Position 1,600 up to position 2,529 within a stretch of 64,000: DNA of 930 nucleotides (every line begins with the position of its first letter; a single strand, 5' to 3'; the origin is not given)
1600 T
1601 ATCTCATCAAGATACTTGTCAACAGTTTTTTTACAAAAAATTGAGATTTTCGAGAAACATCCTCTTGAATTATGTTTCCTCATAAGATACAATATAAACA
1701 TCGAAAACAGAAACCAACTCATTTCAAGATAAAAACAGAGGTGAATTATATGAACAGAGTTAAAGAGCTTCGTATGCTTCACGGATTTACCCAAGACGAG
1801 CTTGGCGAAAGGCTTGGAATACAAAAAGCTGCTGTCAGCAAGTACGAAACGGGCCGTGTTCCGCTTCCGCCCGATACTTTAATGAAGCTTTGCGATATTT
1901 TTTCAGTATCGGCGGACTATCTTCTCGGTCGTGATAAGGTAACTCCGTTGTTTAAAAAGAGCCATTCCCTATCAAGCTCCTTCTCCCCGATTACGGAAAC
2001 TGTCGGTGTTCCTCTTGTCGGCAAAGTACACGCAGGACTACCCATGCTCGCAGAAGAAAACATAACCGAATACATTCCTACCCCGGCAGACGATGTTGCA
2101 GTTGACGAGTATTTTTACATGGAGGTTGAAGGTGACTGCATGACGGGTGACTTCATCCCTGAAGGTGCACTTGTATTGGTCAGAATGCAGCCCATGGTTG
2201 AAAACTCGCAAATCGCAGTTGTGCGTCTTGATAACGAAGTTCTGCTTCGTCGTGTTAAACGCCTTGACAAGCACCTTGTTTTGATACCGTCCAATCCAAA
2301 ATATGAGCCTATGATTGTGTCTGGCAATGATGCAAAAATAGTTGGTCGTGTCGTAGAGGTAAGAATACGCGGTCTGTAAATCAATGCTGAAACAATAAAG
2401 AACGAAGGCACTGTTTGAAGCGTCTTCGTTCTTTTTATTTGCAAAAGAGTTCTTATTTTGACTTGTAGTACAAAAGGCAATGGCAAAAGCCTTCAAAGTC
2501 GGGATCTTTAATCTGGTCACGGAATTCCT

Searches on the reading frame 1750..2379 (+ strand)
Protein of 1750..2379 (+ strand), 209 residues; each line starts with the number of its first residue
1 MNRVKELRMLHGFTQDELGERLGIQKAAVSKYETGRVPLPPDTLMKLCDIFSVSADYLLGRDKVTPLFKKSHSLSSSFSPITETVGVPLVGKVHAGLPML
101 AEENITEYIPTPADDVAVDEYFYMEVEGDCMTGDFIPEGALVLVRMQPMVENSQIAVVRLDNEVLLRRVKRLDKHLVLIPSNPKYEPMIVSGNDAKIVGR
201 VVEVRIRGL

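Call 5: search_protein_families(library=pfam, proteins=[window:1750-2379:+], max_evalue=0.01)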
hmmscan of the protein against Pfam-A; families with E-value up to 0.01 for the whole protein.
window:1750-2379:+ (209 aa): 5 families
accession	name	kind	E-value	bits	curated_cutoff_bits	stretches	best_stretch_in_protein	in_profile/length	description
PF00717.28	Peptidase_S24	-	2.9e-26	91.9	23.3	1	88-202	1-116/116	Peptidase S24-like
PF01381.28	HTH_3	-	4.1e-13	49.6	23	1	4-58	1-55/55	Helix-turn-helix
PF13560.12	HTH_31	-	5.1e-10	40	27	1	3-55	5-58/64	Helix-turn-helix domain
PF13443.12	HTH_26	-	1.3e-06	29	22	1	5-54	3-53/63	Cro/C1-type HTH DNA-binding domain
PF12844.13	HTH_19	-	6.4e-06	26.4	30.2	1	2-59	2-59/64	Helix-turn-helix domain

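Call 7: find_encoding_contigs(protein=window:1750-2379:+, flank=3000, max_places=8)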
Protein window:1750-2379:+ (209 aa): 14 contigs read that carry it; 7 places shown.
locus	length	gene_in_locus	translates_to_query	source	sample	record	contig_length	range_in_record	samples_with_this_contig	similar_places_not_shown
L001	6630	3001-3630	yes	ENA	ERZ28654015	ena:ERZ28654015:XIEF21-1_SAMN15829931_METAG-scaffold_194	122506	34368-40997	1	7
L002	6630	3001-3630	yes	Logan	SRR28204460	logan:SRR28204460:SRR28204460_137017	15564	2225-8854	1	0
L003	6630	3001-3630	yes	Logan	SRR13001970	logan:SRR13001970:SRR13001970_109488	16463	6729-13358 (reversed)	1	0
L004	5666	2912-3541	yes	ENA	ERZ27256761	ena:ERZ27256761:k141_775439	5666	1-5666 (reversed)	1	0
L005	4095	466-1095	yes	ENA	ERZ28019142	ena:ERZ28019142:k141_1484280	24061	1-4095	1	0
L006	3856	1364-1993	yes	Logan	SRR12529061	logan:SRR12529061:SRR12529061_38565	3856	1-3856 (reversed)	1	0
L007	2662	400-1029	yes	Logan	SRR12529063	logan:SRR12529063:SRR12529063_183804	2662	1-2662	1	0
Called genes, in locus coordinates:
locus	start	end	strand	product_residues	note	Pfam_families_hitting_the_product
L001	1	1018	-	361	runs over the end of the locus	PF02540:NAD_synthase (weak), PF03054:tRNA_Me_trans, PF20259:tRNA_Me_trans_M, PF20258:tRNA_Me_trans_C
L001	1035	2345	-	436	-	PF17125:Methyltr_RsmF_N, PF22458:RsmF-B_ferredox, PF01189:Methyltr_RsmB-F, PF13636:Methyltranf_PUA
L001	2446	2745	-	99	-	-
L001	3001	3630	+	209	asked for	PF01381:HTH_3, PF12844:HTH_19 (weak), PF13443:HTH_26 (weak), PF13560:HTH_31, PF00717:Peptidase_S24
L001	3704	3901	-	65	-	-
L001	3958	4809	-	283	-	PF02645:DegV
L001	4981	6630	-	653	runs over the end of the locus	PF22745:Nlig-Ia, PF01653:DNA_ligase_aden, PF03120:OB_DNA_ligase, PF14520:HHH_5 (weak), PF12826:HHH_2, PF14520:HHH_5, PF00633:HHH (weak), PF00533:BRCT, +1 more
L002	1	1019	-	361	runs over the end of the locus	PF02540:NAD_synthase (weak), PF03054:tRNA_Me_trans, PF20259:tRNA_Me_trans_M, PF20258:tRNA_Me_trans_C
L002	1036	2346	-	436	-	PF17125:Methyltr_RsmF_N, PF22458:RsmF-B_ferredox, PF01189:Methyltr_RsmB-F, PF13636:Methyltranf_PUA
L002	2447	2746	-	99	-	-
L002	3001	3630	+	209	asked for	PF01381:HTH_3, PF12844:HTH_19 (weak), PF13443:HTH_26 (weak), PF13560:HTH_31, PF00717:Peptidase_S24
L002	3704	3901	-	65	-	-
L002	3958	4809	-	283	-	PF02645:DegV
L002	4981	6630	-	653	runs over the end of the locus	PF22745:Nlig-Ia, PF01653:DNA_ligase_aden, PF03120:OB_DNA_ligase, PF12826:HHH_2, PF14520:HHH_5, PF00633:HHH (weak), PF00533:BRCT, PF12738:PTCB-BRCT (weak)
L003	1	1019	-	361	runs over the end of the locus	PF02540:NAD_synthase (weak), PF03054:tRNA_Me_trans, PF20259:tRNA_Me_trans_M, PF20258:tRNA_Me_trans_C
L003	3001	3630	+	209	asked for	PF01381:HTH_3, PF12844:HTH_19 (weak), PF13443:HTH_26 (weak), PF13560:HTH_31, PF00717:Peptidase_S24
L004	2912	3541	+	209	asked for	PF01381:HTH_3, PF12844:HTH_19 (weak), PF13443:HTH_26 (weak), PF13560:HTH_31, PF00717:Peptidase_S24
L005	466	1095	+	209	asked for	PF01381:HTH_3, PF12844:HTH_19 (weak), PF13443:HTH_26 (weak), PF13560:HTH_31, PF00717:Peptidase_S24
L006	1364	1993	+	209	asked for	PF01381:HTH_3, PF12844:HTH_19 (weak), PF13443:HTH_26 (weak), PF13560:HTH_31, PF00717:Peptidase_S24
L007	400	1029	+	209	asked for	PF01381:HTH_3, PF12844:HTH_19 (weak), PF13443:HTH_26 (weak), PF13560:HTH_31, PF00717:Peptidase_S24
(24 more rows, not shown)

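Call 8: find_homologous_proteins(query=window:1750-2379:+)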
Query window:1750-2379:+ (209 aa): 279 proteins with E <= 0.001 among 537 candidates; the best 120 are listed.
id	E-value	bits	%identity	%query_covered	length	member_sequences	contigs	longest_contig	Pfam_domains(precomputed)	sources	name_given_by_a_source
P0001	1.1e-127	442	96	100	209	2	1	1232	PF12844.14,PF00717.29,PF01381.29,PF13560.13,PF13443.13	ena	-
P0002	3.5e-118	411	89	100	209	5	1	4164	PF12844.14,PF00717.29,PF01381.29,PF13560.13,PF13443.13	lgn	-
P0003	3.5e-111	388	86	100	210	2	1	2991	PF12844.14,PF00717.29,PF01381.29,PF13560.13,PF13443.13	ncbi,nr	ncbi:MAG: helix-turn-helix domain-containing protein [Clostridia bacterium]|nr:helix-turn-helix doma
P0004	7.9e-99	347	73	100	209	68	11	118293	PF12844.14,PF00717.29,PF01381.29,PF13560.13,PF13443.13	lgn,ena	-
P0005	1.3e-98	347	76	100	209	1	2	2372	PF12844.14,PF00717.29,PF01381.29,PF13560.13,PF13443.13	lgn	-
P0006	1.5e-97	343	74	100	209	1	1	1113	PF12844.14,PF00717.29,PF01381.29,PF13560.13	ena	-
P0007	1.6e-97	343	72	100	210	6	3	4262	PF12844.14,PF00717.29,PF01381.29,PF13560.13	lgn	-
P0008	5.2e-97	342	75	100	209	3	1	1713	PF12844.14,PF00717.29,PF01381.29,PF13560.13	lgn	-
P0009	6.4e-97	341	74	100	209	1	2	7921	PF12844.14,PF00717.29,PF01381.29,PF13560.13,PF13443.13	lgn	-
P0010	1.0e-96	341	74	100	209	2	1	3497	PF12844.14,PF00717.29,PF01381.29,PF13560.13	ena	-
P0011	1.3e-96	340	73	100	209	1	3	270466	PF12844.14,PF00717.29,PF01381.29,PF13560.13,PF13443.13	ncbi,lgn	ncbi:MAG: S24 family peptidase [Clostridia bacterium]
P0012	1.4e-95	337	71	100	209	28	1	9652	PF12844.14,PF00717.29,PF01381.29,PF13560.13,PF13443.13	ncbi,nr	ncbi:MAG TPA: XRE family transcriptional regulator [Clostridia bacterium]|nr:XRE family transcriptio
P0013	1.2e-94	334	72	100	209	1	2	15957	PF12844.14,PF00717.29,PF01381.29,PF13560.13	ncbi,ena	-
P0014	1.3e-94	334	72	100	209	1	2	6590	PF12844.14,PF00717.29,PF01381.29,PF13560.13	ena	-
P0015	4.1e-93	329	71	100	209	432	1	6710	PF12844.14,PF00717.29,PF01381.29,PF13560.13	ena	-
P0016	2.5e-92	326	72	100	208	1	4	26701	PF12844.14,PF00717.29,PF01381.29,PF13560.13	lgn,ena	-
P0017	4.2e-92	326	70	100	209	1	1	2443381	PF12844.14,PF00717.29,PF01381.29,PF13560.13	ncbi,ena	-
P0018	6.5e-92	325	68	99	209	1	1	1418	PF12844.14,PF00717.29,PF01381.29,PF13560.13,PF13443.13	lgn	-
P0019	1.2e-91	324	70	100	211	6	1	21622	PF00717.29,PF01381.29,PF13560.13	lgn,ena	-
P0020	1.6e-90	320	70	100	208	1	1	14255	PF00717.29,PF01381.29,PF13560.13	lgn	-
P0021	6.5e-90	318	71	100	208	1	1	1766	PF00717.29,PF01381.29,PF13560.13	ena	-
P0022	1.9e-89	317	69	100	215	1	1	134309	PF12844.14,PF00717.29,PF01381.29,PF13560.13,PF13443.13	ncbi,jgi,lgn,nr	ncbi:MAG: helix-turn-helix domain-containing protein [Christensenellaceae bacterium]|jgi:repressor L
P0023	2.3e-89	317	70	100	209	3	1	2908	PF00717.29,PF01381.29,PF13560.13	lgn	-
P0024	2.5e-89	316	68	100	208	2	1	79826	PF12844.14,PF00717.29,PF01381.29,PF13560.13,PF13443.13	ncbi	-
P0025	2.4e-88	313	70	100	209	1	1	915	PF00717.29,PF01381.29,PF13560.13,PF13443.13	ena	-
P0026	6.9e-88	312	69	100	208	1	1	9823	PF12844.14,PF00717.29,PF01381.29,PF13560.13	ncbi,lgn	-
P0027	9.0e-88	311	68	100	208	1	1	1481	PF00717.29,PF01381.29,PF13560.13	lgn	-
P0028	1.4e-87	311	71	100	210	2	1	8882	PF12844.14,PF00717.29,PF01381.29,PF13560.13,PF13443.13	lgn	-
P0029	4.3e-87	309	70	100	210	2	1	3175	PF00717.29,PF01381.29,PF13560.13,PF13443.13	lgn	-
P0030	4.7e-87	309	69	100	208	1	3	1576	PF12844.14,PF00717.29,PF01381.29,PF13560.13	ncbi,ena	-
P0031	5.6e-87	309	70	100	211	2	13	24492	PF12844.14,PF00717.29,PF01381.29,PF13560.13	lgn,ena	-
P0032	2.2e-86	307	66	99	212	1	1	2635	PF00717.29,PF01381.29,PF13560.13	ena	-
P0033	2.5e-86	307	69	100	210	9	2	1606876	PF00717.29,PF01381.29,PF13560.13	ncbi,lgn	-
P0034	6.6e-86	305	69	100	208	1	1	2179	PF12844.14,PF00717.29,PF01381.29,PF13560.13,PF13443.13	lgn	-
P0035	6.6e-86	305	69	100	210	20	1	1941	PF12844.14,PF00717.29,PF01381.29,PF13560.13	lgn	-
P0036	1.7e-85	304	68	100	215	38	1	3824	PF12844.14,PF00717.29,PF01381.29,PF13560.13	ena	-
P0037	2.4e-85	303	69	100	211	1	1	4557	PF12844.14,PF00717.29,PF01381.29,PF13560.13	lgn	-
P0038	2.4e-85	303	69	100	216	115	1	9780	PF00717.29,PF01381.29,PF13560.13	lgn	-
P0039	5.2e-85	302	68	99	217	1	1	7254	PF00717.29,PF01381.29,PF13560.13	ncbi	-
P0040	1.1e-84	301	67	100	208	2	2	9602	PF12844.14,PF00717.29,PF01381.29,PF13560.13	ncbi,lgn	-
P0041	1.2e-84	301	68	100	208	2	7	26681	PF00717.29,PF01381.29,PF13560.13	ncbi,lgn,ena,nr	ncbi:MAG: S24 family peptidase [Eubacteriales bacterium]|nr:S24 family peptidase [Eubacteriales bact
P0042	1.2e-84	301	67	100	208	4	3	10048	PF12844.14,PF00717.29,PF01381.29,PF13560.13,PF13443.13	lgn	-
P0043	2.0e-84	300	67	100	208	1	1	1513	PF12844.14,PF00717.29,PF01381.29,PF13560.13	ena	-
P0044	3.0e-84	300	67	100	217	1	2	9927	PF12844.14,PF00717.29,PF01381.29,PF13560.13,PF13443.13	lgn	-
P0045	4.8e-84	299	67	99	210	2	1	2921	PF00717.29,PF01381.29,PF13560.13,PF13443.13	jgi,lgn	-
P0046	7.1e-84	299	67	100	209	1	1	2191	PF00717.29,PF01381.29,PF13560.13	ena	-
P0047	1.5e-83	298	66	100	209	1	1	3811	PF12844.14,PF00717.29,PF01381.29,PF13560.13,PF13443.13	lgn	-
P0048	1.7e-83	297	67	100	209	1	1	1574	PF12844.14,PF00717.29,PF01381.29,PF13560.13,PF13443.13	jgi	-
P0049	3.5e-83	296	67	100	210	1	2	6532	PF00717.29,PF01381.29,PF13560.13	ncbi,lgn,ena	-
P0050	6.4e-83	296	67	100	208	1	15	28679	PF00717.29,PF01381.29,PF13560.13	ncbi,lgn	-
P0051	7.3e-83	295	67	100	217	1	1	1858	PF00717.29,PF01381.29,PF13560.13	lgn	-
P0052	8.2e-83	295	67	100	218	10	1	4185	PF00717.29,PF01381.29,PF13560.13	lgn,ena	-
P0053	1.2e-82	295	67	100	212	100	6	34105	PF12844.14,PF00717.29,PF01381.29,PF13560.13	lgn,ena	-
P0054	1.7e-82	294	67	100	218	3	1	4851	PF00717.29,PF01381.29,PF13560.13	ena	-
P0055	2.8e-82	293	66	100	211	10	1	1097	PF12844.14,PF00717.29,PF01381.29,PF13560.13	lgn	-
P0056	5.6e-82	292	65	100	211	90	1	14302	PF12844.14,PF00717.29,PF01381.29,PF13560.13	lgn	-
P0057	6.1e-82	292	67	100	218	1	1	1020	PF12844.14,PF00717.29,PF01381.29,PF13560.13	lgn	-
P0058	7.5e-81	289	65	100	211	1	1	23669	PF00717.29,PF01381.29,PF13560.13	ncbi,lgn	-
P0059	9.3e-81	288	65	100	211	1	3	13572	PF00717.29,PF01381.29,PF13560.13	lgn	-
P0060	1.5e-80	288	66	100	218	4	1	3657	PF12844.14,PF00717.29,PF01381.29,PF13560.13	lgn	-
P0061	1.6e-80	288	68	91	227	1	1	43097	PF12844.14,PF00717.29,PF01381.29,PF13560.13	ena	-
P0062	3.4e-80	287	66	100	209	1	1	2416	PF12844.14,PF00717.29,PF01381.29,PF13560.13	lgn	-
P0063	3.6e-80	287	65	100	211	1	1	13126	PF12844.14,PF00717.29,PF01381.29,PF13560.13,PF13443.13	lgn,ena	-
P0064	9.7e-80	285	65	100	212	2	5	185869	PF12844.14,PF00717.29,PF01381.29,PF13560.13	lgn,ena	-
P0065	1.1e-79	285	66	100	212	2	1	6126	PF12844.14,PF00717.29,PF01381.29,PF13560.13,PF13443.13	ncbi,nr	ncbi:MAG: XRE family transcriptional regulator [Clostridia bacterium]|nr:XRE family transcriptional 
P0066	3.7e-79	283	65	100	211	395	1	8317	PF12844.14,PF00717.29,PF01381.29,PF13560.13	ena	-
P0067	3.8e-79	283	63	100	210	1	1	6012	PF12844.14,PF00717.29,PF01381.29,PF13560.13,PF13443.13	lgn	-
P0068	5.4e-79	283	64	99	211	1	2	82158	PF12844.14,PF00717.29,PF01381.29,PF13560.13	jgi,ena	-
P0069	5.9e-79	283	64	100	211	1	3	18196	PF12844.14,PF00717.29,PF01381.29,PF13560.13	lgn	-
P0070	1.3e-78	282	63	100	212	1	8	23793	PF12844.14,PF00717.29,PF01381.29,PF13560.13,PF13443.13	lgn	-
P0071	1.6e-78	281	64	100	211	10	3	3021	PF12844.14,PF00717.29,PF01381.29,PF13560.13,PF13443.13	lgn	-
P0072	2.2e-78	281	64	100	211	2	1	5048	PF12844.14,PF00717.29,PF01381.29,PF13560.13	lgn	-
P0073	9.9e-78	279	63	100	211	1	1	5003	PF12844.14,PF00717.29,PF01381.29,PF13560.13,PF13443.13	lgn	-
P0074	9.5e-77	275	64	100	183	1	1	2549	PF00717.29,PF01381.29,PF13560.13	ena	-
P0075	2.8e-76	274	62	100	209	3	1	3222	PF12844.14,PF00717.29,PF01381.29,PF13560.13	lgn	-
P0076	1.3e-75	272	64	100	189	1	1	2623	PF12844.14,PF00717.29,PF01381.29,PF13560.13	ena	-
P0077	1.3e-75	272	62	100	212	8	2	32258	PF12844.14,PF00717.29,PF01381.29,PF13560.13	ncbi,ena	-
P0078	1.5e-75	272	66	90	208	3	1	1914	PF00717.29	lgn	-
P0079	1.5e-75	272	61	100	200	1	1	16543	PF12844.14,PF00717.29,PF01381.29,PF13560.13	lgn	-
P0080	3.4e-75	270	64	99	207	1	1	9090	PF12844.14,PF00717.29,PF20432.5,PF01381.29,PF13560.13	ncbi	-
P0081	4.8e-75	270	59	100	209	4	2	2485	PF12844.14,PF00717.29,PF01381.29,PF13560.13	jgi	jgi:SOS-response transcriptional repressor LexA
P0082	5.0e-75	270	59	100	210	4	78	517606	PF12844.14,PF00717.29,PF01381.29,PF13560.13,PF13443.13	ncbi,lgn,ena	-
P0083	2.1e-74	268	61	100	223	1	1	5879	PF00717.29,PF01381.29,PF13560.13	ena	-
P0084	9.3e-74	266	59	100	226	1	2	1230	PF00717.29,PF01381.29,PF13560.13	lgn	-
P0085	1.1e-73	265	62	99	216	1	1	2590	PF00717.29,PF01381.29,PF13560.13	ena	-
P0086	4.4e-73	263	62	100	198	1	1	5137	PF12844.14,PF00717.29,PF01381.29,PF13560.13,PF13443.13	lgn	-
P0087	4.0e-71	257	58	100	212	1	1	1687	PF12844.14,PF00717.29,PF01381.29,PF13560.13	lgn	-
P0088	5.9e-71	256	59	99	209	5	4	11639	PF12844.14,PF00717.29,PF01381.29,PF13560.13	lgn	-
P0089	8.3e-70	253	61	97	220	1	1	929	PF12844.14,PF00717.29,PF01381.29,PF13560.13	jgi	-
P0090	1.2e-69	252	59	99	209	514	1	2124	PF12844.14,PF00717.29,PF01381.29,PF13560.13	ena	-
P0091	1.5e-69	252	59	100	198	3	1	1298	PF12844.14,PF00717.29,PF01381.29,PF13560.13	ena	-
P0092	1.5e-69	252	59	99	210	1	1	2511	PF00717.29,PF01381.29,PF13560.13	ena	-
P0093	2.3e-69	251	59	99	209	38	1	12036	PF12844.14,PF00717.29,PF01381.29,PF13560.13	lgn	-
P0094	2.3e-69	251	61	100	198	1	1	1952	PF12844.14,PF00717.29,PF01381.29,PF13560.13,PF13443.13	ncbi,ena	-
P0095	2.7e-69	251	58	99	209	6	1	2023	PF12844.14,PF00717.29,PF01381.29,PF15731.12,PF13560.13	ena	-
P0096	5.0e-69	250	58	100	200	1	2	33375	PF12844.14,PF00717.29,PF01381.29,PF13560.13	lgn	-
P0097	5.4e-69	250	59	100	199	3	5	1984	PF12844.14,PF00717.29,PF01381.29,PF13560.13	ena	-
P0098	6.1e-69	250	57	100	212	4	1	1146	PF12844.14,PF00717.29,PF01381.29,PF13560.13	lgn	-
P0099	6.2e-69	250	59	99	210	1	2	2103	PF12844.14,PF00717.29,PF01381.29,PF13560.13,PF13443.13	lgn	-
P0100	6.7e-69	250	60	99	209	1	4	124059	PF12844.14,PF00717.29,PF01381.29,PF13560.13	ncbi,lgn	-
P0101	6.9e-69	250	59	99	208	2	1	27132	PF12844.14,PF00717.29,PF01381.29,PF13560.13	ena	-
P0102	8.9e-69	249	58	100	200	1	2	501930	PF12844.14,PF00717.29,PF01381.29,PF13560.13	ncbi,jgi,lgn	jgi:SOS regulatory protein LexA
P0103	1.2e-68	249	56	99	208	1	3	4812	PF12844.14,PF00717.29,PF01381.29,PF13560.13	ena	-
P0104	1.3e-68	249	70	78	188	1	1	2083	PF00717.29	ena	-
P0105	3.5e-68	247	59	100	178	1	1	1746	PF12844.14,PF00717.29,PF01381.29,PF13560.13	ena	-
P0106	4.2e-68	247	59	100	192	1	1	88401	PF12844.14,PF00717.29,PF01381.29,PF13560.13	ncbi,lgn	-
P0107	4.5e-68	247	59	98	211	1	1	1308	PF00717.29,PF01381.29,PF13560.13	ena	-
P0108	8.9e-68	246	61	100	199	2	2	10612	PF12844.14,PF00717.29,PF01381.29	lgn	-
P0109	9.8e-68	246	59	92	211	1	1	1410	PF00717.29,PF01381.29,PF13560.13,PF13443.13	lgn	-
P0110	1.0e-67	246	59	99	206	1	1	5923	PF12844.14,PF00717.29,PF01381.29,PF13560.13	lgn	-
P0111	1.1e-67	246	57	100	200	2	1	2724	PF12844.14,PF00717.29,PF01381.29,PF13560.13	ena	-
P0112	1.2e-67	246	58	100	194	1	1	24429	PF12844.14,PF00717.29,PF01381.29,PF13560.13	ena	-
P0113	1.4e-67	245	56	100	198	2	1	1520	PF12844.14,PF00717.29,PF01381.29,PF13560.13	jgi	-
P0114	1.6e-67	245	57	99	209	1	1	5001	PF12844.14,PF00717.29,PF01381.29,PF13560.13,PF13443.13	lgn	-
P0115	1.6e-67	245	58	100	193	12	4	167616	PF12844.14,PF00717.29,PF01381.29,PF13560.13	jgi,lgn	jgi:repressor LexA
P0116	1.7e-67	245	58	99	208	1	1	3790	PF12844.14,PF00717.29,PF01381.29,PF13560.13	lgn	-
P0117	2.5e-67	245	58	100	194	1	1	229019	PF12844.14,PF00717.29,PF01381.29,PF13560.13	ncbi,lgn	-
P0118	2.9e-67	244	58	100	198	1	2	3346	PF12844.14,PF00717.29,PF01381.29,PF13560.13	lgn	-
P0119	4.1e-67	244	58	98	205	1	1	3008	PF12844.14,PF00717.29,PF01381.29,PF13560.13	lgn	-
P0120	4.5e-67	244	59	99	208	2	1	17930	PF12844.14,PF00717.29,PF01381.29,PF13560.13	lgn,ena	-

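Call 10: find_related_loci(query=A1, collection=genome_contigs, flank=4000)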
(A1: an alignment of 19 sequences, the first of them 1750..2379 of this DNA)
Query A1 (209 aa) in genome_contigs; peptide patterns used: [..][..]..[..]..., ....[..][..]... (x = any residue, [..] = any of these).
143 stretches matched a pattern; 100 encode a relative of the query (tblastn E <= 1e-3); the best 80 are kept; 80 distinct loci.
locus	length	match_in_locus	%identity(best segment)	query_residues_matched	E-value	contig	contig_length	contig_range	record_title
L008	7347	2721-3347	90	1-209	7e-120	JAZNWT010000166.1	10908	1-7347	MAG: Clostridia bacterium isolate T1900044782_TS20190248.MAGScoT_cleanbin_000039 SGB_2578_k141_1746294, whole genome sho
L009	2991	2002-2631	86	1-209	4e-123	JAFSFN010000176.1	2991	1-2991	MAG: Clostridia bacterium isolate RGIG3096 Goat_Rectum-6__c632434, whole genome shotgun sequence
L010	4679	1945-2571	74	1-209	7e-107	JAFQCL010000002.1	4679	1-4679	MAG: Clostridia bacterium isolate RGIG1693 Goat_Cecum-2__c49159, whole genome shotgun sequence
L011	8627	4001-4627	73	1-209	4e-106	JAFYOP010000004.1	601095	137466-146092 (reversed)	MAG: Clostridia bacterium isolate RGIG7280 Water_buffalos_Cecum-4__c36, whole genome shotgun sequence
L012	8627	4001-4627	72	1-209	4e-106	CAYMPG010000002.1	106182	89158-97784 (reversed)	MAG TPA_asm: uncultured Clostridium sp. isolate SRP313737_co1_36 genome assembly, contig: NODE_291_length_106182_cov_8.4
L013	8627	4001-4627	73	1-209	9e-106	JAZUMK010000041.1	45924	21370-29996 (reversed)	MAG: Clostridia bacterium isolate T1900044894_TS20190360.MAGScoT_cleanbin_000014 SGB_3278_k141_636956, whole genome shot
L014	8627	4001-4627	72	1-209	4e-105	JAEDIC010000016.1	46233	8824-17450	MAG: Clostridia bacterium isolate MAG152 NODE_353_length_46233_cov_14.135779, whole genome shotgun sequence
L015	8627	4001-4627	73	1-209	2e-104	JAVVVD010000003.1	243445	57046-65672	MAG: Clostridia bacterium isolate CGS10Y2-bin70 NODE_3_length_243445_cov_25.967679, whole genome shotgun sequence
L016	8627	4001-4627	72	1-209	5e-104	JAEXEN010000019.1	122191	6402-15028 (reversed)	MAG: Bacillota bacterium isolate OH_HBB_203 k127_1492192, whole genome shotgun sequence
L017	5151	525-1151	73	1-209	1e-103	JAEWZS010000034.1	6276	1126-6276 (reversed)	MAG: Bacillota bacterium isolate OH_SFB_220 k127_588643, whole genome shotgun sequence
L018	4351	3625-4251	72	1-209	4e-104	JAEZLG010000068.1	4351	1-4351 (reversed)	MAG: Bacillota bacterium isolate OH_CDB_62 k127_2370831, whole genome shotgun sequence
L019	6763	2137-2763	72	1-209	7e-103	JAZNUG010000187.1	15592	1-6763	MAG: Clostridia bacterium isolate T1900044798_TS20190264.MAGScoT_cleanbin_000019 SGB_2696_k141_460890, whole genome shot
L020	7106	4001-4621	72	1-207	1e-102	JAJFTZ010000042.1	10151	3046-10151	MAG: Eubacteriales bacterium isolate bin.350 k141_1239176, whole genome shotgun sequence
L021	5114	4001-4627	71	1-209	1e-101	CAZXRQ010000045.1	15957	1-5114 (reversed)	MAG TPA_asm: uncultured Oscillospiraceae bacterium isolate SRP263991_co7_192 genome assembly, contig: NODE_6486_length_1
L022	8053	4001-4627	72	1-209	6e-102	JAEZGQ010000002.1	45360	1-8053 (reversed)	MAG: Bacillota bacterium isolate OH_CDB_108 k127_1860443, whole genome shotgun sequence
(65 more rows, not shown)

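Call 18: search_protein_families(library=ncbifam, proteins=[window:1750-2379:+], max_evalue=0.001)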
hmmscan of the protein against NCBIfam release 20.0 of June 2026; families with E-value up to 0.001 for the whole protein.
window:1750-2379:+ (209 aa): 9 families
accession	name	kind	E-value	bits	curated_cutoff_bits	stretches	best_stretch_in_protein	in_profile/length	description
TIGR00498.1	lexA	equivalog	1.4e-26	93.3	110.95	1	83-204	75-198/203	transcriptional repressor LexA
NF041951.1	phage_RstR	subfamily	1.2e-11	44.8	80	1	2-64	5-67/108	RstR family transcriptional repressor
NF007621.2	PRK10276.1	subfamily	6.8e-11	42.2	110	1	119-203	27-112/115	translesion error-prone DNA polymerase V autoproteolytic subunit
NF047948.1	male_kill_WMK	equivalog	3.1e-09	36.7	300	1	2-61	165-224/300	WO male-killing family protein Wmk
NF052239.1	antitox_spr1629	equivalog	6.8e-08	32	335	1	3-63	6-66/377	spr1629 family repressor/antitoxin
TIGR03830.1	CxxCG_CxxCG_HTH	subfamily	4.4e-07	29.7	61.8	1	3-49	69-117/127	type II TA system antitoxin MqsA family protein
NF041575.1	antitoxPezA_Strep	equivalog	2.3e-05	24.4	290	1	3-64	5-66/158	type II toxin-antitoxin system antitoxin PezA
NF007271.0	PRK09726.1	equivalog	9.1e-05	22.4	79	1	2-35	15-48/88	type II toxin-antitoxin system antitoxin HipB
NF003162.0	PRK04140.1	equivalog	0.00077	18.6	263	0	3-53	130-180/317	transcriptional regulator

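Call 34: search_protein_families(library=phrogs, proteins=[window:1750-2379:+], max_evalue=0.1)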
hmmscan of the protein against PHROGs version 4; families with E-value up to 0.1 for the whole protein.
window:1750-2379:+ (209 aa): 29 families (the best 25 are shown)
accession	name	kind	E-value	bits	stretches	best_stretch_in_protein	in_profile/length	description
phrog_4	-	transcription regulation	6.5e-40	138.3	1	2-204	139-335/400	transcriptional repressor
phrog_8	-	transcription regulation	5.2e-20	73.2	1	2-63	79-140/346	transcriptional regulator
phrog_811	-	DNA, RNA and nucleotide metabolism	5e-12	46.6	1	88-202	13-129/140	UmuD-like protein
phrog_3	-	transcription regulation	1.2e-11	46.1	1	1-70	90-157/430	transcriptional repressor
phrog_8558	-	unknown function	4.3e-11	44.1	1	119-206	18-109/114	-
phrog_2439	-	transcription regulation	4.3e-11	43.3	1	3-65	11-73/367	transcriptional regulator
phrog_2967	-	transcription regulation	3.8e-10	40.7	1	3-69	14-78/225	transcriptional regulator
phrog_6201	-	transcription regulation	2.6e-08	34.8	1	119-202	26-112/121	CI-like repressor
phrog_5823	-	transcription regulation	1.4e-07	32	1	2-67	9-75/404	transcriptional regulator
phrog_7241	-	transcription regulation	1.9e-07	32.1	1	4-59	66-121/122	transcriptional regulator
phrog_1994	-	DNA, RNA and nucleotide metabolism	1.2e-05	26.3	1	1-63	1-63/170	DNA binding protein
phrog_1373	-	transcription regulation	1.4e-05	26.2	1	5-65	69-129/166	transcriptional regulator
phrog_2328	-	transcription regulation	3.2e-05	24.7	1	3-59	19-75/128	transcriptional repressor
phrog_34939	-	unknown function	0.00014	22.5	1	3-64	13-75/280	-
phrog_638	-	transcription regulation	0.00048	21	1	16-51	21-56/145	transcriptional regulator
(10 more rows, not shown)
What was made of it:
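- On CI/HdiR/FddR-type XRE-S24 chromosomal repressors: Call 5. phrog_4 matches full length at 6.5e-40 (call 34).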
